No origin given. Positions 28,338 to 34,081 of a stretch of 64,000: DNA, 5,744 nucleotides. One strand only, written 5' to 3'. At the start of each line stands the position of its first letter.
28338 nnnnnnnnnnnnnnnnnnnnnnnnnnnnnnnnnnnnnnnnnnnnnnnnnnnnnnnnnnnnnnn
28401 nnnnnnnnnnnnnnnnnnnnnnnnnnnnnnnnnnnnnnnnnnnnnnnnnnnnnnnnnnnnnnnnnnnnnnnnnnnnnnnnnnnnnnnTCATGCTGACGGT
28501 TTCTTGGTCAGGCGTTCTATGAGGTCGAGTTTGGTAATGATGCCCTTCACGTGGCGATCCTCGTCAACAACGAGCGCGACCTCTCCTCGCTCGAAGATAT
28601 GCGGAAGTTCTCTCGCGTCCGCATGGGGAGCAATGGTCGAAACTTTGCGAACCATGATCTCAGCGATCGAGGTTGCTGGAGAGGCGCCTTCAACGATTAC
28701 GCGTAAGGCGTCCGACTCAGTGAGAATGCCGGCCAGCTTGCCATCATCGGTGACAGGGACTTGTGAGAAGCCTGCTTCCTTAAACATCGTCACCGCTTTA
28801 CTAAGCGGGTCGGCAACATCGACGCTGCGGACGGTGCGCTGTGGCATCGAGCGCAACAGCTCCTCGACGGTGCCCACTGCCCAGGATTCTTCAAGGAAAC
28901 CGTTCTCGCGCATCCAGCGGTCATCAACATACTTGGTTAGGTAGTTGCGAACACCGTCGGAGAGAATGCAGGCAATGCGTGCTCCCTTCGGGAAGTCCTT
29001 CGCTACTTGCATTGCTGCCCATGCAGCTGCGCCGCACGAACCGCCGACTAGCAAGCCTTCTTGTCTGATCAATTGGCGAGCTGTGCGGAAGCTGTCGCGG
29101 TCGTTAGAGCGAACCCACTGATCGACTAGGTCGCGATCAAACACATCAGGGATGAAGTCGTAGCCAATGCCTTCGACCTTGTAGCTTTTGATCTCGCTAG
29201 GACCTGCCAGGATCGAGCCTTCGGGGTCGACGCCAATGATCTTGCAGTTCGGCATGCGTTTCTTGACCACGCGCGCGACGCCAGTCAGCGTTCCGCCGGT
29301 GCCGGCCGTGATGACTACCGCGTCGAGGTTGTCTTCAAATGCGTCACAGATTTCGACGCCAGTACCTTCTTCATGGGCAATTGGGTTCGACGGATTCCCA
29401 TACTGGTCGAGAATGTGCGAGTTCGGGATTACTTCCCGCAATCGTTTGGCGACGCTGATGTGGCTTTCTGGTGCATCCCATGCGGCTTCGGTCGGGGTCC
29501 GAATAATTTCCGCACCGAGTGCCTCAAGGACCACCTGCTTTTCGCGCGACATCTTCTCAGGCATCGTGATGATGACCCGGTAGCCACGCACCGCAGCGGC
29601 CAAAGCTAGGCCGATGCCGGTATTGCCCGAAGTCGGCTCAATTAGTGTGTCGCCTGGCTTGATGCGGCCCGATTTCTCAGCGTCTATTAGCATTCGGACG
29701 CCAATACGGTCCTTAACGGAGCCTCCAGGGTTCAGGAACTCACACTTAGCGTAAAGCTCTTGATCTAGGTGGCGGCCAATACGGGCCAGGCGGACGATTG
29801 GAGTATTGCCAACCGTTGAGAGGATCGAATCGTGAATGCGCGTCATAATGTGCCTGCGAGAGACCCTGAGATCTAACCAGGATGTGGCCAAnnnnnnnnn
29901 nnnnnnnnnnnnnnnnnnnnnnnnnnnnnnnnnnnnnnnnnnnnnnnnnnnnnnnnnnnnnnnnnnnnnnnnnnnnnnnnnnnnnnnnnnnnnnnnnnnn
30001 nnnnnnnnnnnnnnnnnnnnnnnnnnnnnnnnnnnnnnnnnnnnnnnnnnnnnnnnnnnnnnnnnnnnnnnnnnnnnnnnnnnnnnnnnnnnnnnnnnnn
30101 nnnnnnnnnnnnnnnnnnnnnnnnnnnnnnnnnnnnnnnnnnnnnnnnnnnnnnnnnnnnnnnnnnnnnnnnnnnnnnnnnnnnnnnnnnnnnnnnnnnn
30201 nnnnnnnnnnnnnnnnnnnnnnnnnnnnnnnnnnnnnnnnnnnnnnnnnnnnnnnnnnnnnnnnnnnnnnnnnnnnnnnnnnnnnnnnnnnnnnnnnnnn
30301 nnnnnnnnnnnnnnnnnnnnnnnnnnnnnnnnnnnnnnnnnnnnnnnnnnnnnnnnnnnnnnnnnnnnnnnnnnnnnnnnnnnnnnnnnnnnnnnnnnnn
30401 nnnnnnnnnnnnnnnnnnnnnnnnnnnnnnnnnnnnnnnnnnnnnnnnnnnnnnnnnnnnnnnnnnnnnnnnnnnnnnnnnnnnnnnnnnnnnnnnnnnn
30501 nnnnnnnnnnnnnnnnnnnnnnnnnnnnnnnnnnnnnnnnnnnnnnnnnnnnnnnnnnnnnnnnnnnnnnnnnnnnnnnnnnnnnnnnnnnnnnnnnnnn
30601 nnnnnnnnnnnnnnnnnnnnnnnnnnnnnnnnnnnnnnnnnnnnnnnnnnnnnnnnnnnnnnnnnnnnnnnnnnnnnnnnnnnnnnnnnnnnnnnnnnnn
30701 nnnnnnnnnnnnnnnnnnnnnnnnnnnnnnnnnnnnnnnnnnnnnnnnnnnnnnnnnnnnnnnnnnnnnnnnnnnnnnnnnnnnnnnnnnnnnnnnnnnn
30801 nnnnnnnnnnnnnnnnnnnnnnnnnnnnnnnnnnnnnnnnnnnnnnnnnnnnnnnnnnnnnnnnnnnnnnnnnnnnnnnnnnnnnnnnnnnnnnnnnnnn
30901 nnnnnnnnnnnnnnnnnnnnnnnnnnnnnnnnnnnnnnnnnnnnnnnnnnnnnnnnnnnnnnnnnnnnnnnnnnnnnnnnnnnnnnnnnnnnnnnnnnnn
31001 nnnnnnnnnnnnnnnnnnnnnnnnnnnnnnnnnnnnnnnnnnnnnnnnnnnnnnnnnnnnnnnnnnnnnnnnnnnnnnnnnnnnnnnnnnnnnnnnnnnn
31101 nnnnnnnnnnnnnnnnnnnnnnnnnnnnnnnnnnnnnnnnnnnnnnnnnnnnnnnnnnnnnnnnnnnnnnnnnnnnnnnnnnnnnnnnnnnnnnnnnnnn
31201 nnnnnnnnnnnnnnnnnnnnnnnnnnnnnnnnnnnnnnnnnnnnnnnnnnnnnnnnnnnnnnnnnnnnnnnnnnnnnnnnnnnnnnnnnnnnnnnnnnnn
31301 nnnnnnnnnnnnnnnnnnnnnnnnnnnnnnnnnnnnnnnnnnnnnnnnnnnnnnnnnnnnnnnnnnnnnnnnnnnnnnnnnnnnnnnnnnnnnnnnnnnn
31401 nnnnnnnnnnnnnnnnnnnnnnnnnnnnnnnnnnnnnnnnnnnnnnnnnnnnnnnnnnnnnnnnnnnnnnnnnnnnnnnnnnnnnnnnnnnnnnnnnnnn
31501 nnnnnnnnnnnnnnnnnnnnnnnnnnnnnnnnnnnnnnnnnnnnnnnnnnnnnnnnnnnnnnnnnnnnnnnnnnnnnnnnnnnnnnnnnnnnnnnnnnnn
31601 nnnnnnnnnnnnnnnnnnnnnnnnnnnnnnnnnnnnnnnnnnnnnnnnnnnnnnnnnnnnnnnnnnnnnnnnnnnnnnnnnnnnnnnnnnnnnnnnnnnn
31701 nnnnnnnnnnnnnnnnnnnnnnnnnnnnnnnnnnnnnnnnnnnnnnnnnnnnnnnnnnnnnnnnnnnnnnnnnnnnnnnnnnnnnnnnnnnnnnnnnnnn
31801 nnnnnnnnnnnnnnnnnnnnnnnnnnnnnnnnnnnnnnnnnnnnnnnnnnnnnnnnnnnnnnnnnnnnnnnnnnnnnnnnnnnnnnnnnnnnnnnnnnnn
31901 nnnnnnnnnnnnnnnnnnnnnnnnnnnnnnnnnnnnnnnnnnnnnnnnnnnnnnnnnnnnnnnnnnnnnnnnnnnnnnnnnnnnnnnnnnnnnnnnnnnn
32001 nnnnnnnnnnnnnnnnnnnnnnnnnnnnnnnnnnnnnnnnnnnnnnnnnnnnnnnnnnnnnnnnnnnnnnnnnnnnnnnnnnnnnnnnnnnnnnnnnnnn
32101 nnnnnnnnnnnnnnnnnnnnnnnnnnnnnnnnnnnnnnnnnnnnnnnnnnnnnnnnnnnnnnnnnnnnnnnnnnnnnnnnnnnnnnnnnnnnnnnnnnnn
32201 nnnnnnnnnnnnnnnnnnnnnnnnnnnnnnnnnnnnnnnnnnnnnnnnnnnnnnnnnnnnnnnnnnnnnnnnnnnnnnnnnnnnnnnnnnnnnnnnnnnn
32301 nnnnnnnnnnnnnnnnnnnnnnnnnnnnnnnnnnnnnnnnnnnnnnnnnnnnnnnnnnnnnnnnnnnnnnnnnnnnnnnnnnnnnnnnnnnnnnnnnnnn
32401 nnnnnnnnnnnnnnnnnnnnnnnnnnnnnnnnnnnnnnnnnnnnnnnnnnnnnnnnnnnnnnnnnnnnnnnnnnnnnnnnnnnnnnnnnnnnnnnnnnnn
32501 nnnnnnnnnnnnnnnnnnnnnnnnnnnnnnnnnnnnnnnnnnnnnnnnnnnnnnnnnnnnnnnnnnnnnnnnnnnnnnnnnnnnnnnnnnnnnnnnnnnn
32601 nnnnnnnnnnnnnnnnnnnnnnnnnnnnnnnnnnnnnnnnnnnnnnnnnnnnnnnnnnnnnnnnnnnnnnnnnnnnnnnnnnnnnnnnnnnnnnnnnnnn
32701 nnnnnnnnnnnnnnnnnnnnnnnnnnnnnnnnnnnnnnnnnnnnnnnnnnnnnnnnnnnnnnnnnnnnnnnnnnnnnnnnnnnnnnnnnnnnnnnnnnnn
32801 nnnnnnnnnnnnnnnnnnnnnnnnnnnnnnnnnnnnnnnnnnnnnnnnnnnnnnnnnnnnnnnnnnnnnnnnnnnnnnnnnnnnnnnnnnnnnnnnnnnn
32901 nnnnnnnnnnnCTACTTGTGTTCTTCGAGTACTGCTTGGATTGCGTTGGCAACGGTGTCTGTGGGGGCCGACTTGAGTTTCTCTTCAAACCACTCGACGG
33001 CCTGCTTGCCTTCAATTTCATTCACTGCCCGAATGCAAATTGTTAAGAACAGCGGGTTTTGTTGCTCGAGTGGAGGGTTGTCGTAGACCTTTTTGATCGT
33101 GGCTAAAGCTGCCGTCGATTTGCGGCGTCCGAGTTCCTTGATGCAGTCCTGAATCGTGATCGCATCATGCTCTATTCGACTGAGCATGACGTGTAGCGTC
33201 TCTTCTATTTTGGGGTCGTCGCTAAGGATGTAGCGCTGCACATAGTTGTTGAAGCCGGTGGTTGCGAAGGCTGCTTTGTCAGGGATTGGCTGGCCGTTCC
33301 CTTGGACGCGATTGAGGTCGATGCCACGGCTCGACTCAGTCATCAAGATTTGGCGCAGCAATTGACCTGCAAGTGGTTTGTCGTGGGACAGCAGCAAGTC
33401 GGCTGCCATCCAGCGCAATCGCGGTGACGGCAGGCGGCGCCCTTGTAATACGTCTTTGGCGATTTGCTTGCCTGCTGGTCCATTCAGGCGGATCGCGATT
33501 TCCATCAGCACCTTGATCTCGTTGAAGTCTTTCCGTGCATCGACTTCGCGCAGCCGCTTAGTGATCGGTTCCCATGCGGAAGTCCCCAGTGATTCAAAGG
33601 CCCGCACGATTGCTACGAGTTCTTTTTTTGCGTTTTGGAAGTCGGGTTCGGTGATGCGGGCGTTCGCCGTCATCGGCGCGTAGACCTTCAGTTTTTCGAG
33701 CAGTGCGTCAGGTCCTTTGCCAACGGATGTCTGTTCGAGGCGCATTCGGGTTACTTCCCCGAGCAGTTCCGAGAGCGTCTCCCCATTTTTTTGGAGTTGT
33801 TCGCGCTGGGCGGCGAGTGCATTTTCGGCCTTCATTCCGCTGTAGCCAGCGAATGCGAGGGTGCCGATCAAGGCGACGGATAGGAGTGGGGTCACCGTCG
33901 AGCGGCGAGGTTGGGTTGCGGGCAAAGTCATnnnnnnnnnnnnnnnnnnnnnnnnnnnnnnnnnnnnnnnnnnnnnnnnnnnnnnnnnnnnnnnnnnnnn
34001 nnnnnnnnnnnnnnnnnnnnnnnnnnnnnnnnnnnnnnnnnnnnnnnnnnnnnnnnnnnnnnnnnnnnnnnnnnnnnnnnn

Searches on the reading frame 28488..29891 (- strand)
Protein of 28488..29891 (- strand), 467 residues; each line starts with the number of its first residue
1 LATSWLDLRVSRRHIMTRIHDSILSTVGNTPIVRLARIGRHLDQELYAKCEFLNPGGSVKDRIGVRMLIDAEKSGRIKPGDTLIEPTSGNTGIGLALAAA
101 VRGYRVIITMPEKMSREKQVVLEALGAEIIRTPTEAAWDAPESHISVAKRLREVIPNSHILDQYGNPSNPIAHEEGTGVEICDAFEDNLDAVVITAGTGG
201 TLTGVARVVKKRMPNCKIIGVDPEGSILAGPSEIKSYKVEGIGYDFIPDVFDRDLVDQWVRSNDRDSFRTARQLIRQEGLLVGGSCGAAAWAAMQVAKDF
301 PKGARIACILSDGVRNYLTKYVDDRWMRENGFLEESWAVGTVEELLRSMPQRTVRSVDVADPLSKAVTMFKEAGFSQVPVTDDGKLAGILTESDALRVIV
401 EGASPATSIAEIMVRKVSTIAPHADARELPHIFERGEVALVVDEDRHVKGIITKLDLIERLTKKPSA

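Call 54: search_protein_families(library=pfam, proteins=[window:28488-29891:-], max_evalue=0.01)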
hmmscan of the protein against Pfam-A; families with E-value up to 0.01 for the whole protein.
window:28488-29891:- (467 aa): 2 families
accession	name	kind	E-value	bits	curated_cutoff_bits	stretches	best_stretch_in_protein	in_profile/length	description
PF00291.31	PALP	-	3e-72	243.9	35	1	25-312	3-295/295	Pyridoxal-phosphate dependent enzyme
PF00571.33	CBS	-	2.2e-19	70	24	2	348-400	3-56/57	CBS domain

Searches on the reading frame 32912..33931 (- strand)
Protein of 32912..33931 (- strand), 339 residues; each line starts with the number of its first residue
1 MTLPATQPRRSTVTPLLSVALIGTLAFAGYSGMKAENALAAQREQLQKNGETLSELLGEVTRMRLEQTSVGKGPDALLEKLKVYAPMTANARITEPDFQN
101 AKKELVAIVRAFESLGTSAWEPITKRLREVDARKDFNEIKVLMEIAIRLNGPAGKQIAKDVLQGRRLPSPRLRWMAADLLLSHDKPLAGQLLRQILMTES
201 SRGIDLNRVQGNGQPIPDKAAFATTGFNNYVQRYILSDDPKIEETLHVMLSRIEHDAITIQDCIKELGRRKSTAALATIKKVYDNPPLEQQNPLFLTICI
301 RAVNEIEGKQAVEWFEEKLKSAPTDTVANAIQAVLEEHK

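Call 54: search_protein_families(library=pfam, proteins=[window:32912-33931:-], max_evalue=0.01)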
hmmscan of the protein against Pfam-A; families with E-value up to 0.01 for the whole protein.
window:32912-33931:- (339 aa): 1 family
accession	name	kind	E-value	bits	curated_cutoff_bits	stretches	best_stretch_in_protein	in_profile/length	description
PF13646.12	HEAT_2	-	0.00028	21.6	27.7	0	263-334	20-86/88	HEAT repeats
